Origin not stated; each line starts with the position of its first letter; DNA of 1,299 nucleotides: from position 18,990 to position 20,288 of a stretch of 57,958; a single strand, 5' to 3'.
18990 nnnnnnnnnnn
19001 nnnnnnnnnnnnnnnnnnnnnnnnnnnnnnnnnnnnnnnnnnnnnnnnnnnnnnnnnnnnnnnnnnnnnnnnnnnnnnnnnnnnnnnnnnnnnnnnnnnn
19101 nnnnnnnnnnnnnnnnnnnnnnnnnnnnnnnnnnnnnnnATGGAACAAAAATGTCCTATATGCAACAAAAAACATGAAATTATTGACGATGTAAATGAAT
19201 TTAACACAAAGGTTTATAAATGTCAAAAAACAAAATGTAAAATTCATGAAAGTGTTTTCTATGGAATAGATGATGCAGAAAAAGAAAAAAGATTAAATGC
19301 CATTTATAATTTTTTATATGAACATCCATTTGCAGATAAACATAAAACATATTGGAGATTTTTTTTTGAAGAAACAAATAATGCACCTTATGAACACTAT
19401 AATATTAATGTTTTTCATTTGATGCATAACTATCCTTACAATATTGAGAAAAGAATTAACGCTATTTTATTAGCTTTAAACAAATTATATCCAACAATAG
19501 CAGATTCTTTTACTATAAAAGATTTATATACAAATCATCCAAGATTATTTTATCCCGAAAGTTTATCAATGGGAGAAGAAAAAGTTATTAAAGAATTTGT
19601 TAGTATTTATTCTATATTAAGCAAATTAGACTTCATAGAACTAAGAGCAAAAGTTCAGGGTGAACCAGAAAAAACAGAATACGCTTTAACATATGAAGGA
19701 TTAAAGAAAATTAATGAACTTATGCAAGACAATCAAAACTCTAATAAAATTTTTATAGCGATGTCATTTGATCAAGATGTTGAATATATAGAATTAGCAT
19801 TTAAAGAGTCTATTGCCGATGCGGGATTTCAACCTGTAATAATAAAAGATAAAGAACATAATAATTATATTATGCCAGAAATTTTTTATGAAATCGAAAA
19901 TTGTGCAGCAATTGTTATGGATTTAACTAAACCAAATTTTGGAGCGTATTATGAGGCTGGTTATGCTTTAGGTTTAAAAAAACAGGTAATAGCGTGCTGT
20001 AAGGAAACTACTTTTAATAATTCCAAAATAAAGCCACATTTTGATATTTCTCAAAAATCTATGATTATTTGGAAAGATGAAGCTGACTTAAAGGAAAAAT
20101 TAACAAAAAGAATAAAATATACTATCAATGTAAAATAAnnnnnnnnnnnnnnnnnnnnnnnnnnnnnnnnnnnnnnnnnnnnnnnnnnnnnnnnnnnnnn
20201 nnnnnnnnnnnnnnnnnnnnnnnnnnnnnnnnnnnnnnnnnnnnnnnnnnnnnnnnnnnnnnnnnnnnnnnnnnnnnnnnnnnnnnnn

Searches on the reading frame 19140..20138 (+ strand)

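Call 3: search_protein_families(library=pfam, proteins=[window:19140-20138:+], max_evalue=0.01)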
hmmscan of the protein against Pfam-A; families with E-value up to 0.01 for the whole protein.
window:19140-20138:+ (332 aa): 1 family
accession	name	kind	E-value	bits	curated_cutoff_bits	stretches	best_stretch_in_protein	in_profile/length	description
PF05014.21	Nuc_deoxyrib_tr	-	8.5e-05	23.1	28.8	1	236-290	44-100/117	Nucleoside 2-deoxyribosyltransferase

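Call 4: search_protein_families(library=padloc, proteins=[window:19140-20138:+], max_evalue=0.01)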
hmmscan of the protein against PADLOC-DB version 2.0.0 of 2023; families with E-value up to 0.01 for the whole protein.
window:19140-20138:+ (332 aa): 1 family
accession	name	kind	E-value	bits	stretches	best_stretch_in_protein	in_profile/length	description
PDLC00733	Effector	-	6.6e-06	23.2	1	227-322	274-365/388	TIR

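Call 5: search_protein_families(library=ncbifam, proteins=[window:19140-20138:+], max_evalue=0.01)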
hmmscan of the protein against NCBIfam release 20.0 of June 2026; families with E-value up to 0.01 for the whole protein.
window:19140-20138:+ (332 aa): 0 families
